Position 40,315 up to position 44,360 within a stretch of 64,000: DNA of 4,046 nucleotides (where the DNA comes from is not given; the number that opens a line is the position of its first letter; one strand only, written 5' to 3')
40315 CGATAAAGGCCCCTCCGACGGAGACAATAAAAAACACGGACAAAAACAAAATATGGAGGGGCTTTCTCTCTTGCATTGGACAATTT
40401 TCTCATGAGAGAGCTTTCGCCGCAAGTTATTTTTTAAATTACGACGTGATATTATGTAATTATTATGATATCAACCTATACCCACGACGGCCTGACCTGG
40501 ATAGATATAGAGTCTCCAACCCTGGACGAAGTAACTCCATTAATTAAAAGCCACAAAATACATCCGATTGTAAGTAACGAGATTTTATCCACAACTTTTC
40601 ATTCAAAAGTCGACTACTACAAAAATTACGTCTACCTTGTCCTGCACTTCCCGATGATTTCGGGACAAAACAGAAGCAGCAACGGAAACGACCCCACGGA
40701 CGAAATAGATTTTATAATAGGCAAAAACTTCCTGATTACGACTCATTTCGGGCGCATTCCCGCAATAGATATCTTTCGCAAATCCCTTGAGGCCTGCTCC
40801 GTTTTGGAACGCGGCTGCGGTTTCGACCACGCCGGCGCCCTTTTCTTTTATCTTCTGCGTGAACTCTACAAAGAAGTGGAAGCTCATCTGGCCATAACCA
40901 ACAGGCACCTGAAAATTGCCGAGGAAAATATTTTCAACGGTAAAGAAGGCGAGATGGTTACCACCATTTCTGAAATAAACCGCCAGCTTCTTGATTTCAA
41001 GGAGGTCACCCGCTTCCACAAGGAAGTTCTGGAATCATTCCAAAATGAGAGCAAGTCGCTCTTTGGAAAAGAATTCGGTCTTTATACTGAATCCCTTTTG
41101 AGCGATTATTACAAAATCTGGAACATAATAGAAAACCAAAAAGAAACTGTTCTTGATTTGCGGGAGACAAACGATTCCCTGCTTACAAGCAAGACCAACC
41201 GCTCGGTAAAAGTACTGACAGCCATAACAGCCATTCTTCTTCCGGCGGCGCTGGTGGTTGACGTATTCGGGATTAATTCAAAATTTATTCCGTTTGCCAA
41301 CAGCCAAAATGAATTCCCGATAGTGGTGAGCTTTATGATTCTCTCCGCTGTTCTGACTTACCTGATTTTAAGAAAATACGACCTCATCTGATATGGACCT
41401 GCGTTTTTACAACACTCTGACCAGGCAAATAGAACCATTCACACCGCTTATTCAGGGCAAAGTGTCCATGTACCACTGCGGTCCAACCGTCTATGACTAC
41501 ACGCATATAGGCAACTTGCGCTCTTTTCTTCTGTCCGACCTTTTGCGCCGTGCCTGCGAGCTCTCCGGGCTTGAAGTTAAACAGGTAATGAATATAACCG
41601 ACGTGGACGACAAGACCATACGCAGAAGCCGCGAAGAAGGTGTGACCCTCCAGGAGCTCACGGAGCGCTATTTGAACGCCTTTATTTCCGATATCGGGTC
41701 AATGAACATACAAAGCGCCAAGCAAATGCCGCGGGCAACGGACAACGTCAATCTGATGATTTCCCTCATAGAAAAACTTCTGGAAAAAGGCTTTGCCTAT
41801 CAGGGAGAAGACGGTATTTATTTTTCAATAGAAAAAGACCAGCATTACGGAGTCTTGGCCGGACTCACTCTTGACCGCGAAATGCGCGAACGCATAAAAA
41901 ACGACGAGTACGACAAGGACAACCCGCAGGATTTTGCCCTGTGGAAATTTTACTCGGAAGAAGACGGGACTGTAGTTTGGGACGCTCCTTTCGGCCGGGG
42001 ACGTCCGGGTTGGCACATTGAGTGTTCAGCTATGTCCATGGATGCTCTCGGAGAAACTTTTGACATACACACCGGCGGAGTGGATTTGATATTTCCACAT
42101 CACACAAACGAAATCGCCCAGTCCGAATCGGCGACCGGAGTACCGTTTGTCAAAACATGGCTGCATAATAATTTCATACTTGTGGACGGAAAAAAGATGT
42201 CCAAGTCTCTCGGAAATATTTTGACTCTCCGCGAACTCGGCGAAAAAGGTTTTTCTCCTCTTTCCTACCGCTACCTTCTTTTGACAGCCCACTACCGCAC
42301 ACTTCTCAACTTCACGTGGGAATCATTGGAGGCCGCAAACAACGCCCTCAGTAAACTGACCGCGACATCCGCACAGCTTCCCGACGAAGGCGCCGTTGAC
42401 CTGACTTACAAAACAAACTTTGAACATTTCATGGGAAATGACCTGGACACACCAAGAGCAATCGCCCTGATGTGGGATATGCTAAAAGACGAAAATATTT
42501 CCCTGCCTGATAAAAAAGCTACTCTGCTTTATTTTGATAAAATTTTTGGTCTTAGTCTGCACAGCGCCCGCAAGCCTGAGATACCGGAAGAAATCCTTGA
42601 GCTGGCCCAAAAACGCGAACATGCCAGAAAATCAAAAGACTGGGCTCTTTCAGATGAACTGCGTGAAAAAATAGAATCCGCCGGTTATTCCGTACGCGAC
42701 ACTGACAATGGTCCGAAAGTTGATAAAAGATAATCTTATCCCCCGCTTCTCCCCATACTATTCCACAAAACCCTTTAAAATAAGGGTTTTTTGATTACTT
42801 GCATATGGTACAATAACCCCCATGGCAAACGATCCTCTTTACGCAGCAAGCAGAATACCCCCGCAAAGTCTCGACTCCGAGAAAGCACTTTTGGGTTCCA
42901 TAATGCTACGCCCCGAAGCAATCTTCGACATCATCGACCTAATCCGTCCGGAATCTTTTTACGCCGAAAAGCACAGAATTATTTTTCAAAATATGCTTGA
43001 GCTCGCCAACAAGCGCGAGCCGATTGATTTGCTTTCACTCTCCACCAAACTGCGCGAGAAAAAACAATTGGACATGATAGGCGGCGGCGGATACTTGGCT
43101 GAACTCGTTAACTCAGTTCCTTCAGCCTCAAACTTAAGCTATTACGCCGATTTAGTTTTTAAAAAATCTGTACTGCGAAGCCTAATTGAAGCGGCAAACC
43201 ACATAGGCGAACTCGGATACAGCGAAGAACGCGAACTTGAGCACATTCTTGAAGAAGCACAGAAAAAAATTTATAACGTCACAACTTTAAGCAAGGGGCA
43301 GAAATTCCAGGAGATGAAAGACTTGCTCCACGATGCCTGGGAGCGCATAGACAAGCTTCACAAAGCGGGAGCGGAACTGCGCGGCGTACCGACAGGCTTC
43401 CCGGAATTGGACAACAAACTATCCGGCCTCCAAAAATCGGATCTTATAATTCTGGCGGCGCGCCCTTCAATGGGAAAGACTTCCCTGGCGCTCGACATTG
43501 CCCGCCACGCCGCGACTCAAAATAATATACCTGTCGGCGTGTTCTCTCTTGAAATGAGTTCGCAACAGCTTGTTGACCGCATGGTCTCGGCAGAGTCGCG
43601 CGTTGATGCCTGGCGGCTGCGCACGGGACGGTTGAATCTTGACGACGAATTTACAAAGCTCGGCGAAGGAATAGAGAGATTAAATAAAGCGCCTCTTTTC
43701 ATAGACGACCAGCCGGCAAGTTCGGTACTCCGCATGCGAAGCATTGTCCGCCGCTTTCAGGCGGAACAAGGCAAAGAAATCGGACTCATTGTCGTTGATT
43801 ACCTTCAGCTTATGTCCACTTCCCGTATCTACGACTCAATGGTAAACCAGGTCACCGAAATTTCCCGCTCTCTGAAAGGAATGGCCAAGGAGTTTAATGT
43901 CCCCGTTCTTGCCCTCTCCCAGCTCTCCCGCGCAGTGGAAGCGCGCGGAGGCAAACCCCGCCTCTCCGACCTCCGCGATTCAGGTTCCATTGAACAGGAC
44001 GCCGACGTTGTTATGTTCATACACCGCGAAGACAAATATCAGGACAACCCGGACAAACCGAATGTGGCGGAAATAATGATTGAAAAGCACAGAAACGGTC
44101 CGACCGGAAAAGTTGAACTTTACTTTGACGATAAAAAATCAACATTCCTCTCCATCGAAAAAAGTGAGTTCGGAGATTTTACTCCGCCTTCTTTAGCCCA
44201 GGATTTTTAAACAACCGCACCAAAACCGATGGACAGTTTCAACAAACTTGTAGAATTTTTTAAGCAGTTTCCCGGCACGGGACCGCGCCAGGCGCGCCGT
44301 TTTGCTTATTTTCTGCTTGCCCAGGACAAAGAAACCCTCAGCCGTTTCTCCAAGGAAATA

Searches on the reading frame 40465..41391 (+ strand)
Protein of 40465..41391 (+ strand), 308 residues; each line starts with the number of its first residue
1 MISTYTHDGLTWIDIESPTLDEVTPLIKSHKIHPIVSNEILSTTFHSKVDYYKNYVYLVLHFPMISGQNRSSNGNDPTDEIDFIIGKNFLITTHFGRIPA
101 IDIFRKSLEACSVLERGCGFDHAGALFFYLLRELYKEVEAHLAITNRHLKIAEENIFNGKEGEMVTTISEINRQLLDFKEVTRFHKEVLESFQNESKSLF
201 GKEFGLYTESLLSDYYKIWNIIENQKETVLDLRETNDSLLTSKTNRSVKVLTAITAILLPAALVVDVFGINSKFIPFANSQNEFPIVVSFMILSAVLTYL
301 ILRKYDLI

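Call 42: search_protein_families(library=pfam, proteins=[window:40465-41391:+], max_evalue=0.00001)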
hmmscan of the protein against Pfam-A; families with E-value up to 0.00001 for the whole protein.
window:40465-41391:+ (308 aa): 1 family
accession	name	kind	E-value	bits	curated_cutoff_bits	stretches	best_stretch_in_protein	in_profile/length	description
PF01544.23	CorA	-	1.1e-48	166.5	27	1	8-304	2-292/292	CorA-like Mg2+ transporter protein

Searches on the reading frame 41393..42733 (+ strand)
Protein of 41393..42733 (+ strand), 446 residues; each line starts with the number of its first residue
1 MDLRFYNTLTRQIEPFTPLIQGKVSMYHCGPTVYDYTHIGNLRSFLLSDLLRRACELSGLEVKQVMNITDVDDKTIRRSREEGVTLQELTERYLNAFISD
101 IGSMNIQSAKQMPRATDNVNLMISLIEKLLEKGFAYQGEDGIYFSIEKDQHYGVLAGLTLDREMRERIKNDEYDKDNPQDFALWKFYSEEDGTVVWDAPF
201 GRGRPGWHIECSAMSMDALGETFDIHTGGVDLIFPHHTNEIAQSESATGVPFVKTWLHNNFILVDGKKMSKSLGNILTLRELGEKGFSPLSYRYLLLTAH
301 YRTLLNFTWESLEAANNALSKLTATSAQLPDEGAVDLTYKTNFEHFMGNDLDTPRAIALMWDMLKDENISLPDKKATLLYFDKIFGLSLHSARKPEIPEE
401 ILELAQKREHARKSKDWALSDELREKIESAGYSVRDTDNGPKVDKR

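Call 42: search_protein_families(library=pfam, proteins=[window:41393-42733:+], max_evalue=0.00001)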
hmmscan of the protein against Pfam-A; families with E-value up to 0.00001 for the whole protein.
window:41393-42733:+ (446 aa): 4 families
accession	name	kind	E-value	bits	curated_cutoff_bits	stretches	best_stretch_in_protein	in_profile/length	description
PF01406.26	tRNA-synt_1e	-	1.6e-107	359.8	27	1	16-316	2-300/301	tRNA synthetases class I (C) catalytic domain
PF09334.17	tRNA-synt_1g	-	7.2e-15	55.1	20.1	2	36-152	13-130/391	tRNA synthetases class I (M)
PF01921.24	tRNA-synt_1f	-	8e-08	32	27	0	30-101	29-97/360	tRNA synthetases class I (K)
PF23493.1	CysS_C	-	8.3e-08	32.7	23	1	395-439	2-46/51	Cysteinyl-tRNA ligase anticodon binding domain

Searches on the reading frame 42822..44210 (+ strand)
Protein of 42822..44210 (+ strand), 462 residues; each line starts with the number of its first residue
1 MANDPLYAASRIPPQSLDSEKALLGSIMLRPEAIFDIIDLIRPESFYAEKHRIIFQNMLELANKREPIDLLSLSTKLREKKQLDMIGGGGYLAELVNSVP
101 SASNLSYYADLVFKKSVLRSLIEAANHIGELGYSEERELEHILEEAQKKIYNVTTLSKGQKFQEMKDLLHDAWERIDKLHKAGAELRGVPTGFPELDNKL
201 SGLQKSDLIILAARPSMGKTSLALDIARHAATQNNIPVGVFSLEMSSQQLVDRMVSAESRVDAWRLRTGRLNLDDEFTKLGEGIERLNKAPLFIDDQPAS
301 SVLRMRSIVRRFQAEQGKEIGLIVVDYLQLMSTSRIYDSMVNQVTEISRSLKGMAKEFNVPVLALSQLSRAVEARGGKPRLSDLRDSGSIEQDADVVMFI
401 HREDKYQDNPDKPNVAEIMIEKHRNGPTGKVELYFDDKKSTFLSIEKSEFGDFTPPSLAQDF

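Call 42: search_protein_families(library=pfam, proteins=[window:42822-44210:+], max_evalue=0.00001)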
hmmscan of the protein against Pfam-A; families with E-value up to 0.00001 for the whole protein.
window:42822-44210:+ (462 aa): 3 families
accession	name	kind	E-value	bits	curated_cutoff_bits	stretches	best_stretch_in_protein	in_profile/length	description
PF03796.21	DnaB_C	-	3.7e-100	335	27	1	188-442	1-253/255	DnaB-like helicase C terminal domain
PF00772.26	DnaB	-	6.5e-33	113.3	23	1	13-112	2-101/103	DnaB-like helicase N terminal domain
PF13481.12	AAA_25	-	3.1e-10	40.4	27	1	191-368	17-190/195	AAA domain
